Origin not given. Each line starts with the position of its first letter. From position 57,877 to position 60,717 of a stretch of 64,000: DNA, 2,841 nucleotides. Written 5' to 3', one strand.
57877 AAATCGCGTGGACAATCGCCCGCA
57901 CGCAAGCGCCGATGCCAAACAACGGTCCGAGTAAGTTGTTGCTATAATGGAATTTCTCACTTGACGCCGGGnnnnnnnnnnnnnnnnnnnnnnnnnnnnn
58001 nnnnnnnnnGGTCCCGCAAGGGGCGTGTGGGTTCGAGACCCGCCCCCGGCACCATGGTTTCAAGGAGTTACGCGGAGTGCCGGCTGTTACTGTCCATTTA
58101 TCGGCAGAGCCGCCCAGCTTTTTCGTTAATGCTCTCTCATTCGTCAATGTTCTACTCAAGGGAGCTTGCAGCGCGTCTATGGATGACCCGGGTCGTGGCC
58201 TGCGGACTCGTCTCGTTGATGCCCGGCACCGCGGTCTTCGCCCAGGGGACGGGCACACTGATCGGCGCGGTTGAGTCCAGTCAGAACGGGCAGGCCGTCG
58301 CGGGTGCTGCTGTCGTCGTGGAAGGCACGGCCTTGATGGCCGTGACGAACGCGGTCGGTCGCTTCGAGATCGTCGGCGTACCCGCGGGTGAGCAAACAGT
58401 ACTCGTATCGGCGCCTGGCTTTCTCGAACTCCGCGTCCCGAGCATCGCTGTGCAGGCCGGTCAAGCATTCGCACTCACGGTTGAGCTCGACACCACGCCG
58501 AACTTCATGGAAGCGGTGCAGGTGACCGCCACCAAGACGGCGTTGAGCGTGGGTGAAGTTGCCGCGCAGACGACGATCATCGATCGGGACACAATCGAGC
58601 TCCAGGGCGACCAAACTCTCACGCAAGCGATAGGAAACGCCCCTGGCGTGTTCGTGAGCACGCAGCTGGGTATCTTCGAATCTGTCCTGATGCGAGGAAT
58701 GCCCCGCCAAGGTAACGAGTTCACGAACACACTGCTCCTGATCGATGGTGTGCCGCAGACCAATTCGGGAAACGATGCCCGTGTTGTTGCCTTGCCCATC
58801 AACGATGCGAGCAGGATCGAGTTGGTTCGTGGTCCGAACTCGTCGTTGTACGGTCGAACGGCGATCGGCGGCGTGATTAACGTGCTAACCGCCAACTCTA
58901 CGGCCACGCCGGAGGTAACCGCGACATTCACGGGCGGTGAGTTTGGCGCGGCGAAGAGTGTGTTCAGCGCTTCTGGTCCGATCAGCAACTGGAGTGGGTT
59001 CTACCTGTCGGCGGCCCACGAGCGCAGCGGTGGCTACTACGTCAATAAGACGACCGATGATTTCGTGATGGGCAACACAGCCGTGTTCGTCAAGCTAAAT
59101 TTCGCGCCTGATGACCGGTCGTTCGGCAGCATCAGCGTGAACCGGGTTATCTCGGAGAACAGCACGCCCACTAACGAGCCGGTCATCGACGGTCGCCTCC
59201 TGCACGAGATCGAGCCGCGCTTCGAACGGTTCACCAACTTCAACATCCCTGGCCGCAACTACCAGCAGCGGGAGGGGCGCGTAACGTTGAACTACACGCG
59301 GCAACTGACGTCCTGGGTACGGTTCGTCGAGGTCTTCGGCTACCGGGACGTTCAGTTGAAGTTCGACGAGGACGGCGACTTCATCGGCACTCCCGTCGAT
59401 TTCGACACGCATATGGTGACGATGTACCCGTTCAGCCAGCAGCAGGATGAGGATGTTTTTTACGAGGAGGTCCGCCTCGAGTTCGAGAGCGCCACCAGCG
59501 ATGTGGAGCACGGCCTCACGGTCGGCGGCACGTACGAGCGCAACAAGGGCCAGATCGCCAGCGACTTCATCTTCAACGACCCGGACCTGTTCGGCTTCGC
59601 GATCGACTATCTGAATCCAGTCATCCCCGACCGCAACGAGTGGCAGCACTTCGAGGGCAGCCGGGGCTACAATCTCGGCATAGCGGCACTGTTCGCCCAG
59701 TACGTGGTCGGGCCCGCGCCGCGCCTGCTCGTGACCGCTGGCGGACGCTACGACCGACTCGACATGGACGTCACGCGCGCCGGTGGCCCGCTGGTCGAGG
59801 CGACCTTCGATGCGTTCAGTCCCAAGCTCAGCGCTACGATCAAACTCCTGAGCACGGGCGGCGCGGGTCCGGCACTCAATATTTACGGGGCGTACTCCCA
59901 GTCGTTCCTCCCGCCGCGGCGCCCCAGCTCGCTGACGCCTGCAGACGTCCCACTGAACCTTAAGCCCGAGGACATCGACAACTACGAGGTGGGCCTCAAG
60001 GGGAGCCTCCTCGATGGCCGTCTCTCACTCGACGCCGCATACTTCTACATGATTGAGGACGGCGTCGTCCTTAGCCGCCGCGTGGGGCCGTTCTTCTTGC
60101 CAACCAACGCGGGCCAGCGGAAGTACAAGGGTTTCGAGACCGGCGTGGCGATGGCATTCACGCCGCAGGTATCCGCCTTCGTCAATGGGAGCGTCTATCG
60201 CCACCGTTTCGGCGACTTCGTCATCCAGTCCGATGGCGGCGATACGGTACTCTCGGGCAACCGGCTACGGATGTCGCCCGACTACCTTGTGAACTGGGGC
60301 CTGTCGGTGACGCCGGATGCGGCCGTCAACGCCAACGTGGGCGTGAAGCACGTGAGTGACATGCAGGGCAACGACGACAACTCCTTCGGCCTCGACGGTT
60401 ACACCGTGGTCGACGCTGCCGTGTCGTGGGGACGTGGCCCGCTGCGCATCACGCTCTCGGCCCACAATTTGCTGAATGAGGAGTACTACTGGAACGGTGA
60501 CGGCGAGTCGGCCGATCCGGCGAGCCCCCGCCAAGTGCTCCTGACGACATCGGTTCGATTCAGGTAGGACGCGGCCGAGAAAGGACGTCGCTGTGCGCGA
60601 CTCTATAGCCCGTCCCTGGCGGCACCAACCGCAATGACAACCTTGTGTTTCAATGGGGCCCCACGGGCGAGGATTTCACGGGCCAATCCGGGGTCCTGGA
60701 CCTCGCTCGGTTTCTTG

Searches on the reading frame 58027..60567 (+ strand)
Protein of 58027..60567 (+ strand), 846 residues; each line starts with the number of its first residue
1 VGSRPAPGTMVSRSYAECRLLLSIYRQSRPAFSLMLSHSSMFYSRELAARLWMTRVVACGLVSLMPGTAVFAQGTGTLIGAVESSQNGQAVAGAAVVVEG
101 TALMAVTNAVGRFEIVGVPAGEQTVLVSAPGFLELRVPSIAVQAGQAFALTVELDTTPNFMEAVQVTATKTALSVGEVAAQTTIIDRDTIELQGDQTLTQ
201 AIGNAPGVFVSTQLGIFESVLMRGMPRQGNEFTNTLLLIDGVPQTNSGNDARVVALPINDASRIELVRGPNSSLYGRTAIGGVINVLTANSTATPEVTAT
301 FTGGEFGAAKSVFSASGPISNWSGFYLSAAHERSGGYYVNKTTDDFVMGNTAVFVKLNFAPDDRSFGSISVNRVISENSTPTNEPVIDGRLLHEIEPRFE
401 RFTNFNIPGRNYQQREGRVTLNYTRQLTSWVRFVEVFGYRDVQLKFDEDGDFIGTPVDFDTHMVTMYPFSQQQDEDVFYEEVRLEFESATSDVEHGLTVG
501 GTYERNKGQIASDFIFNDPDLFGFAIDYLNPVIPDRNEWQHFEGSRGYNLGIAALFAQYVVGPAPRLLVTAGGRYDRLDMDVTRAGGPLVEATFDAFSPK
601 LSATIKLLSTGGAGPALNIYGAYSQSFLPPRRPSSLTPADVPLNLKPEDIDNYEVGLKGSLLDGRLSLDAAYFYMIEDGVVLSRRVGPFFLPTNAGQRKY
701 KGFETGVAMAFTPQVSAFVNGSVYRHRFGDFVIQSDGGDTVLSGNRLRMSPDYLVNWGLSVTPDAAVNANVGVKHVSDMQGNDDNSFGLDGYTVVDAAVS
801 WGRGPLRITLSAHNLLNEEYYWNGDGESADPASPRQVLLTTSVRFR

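Call 8: search_protein_families(library=pfam, proteins=[window:58027-60567:+], max_evalue=0.01)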
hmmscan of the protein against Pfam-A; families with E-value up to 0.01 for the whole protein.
window:58027-60567:+ (846 aa): 5 families
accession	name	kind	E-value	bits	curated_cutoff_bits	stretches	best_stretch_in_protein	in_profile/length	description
PF00593.30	TonB_dep_Rec_b-barrel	-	6.9e-41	141.9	27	1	402-815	47-436/436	TonB dependent receptor-like, beta-barrel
PF07715.20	Plug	-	6.8e-21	75.2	23.9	1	177-283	4-107/107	TonB-dependent Receptor Plug Domain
PF13620.12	CarboxypepD_reg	-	1.6e-14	54.4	32.3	1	78-154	2-81/82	Carboxypeptidase regulatory-like domain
PF13715.12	CarbopepD_reg_2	-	3.5e-10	40.2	32.2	1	80-166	3-88/88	CarboxypepD_reg-like domain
PF15976.11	CooC_C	-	0.0091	16.4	29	0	76-131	17-68/93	CS1-pili formation C-terminal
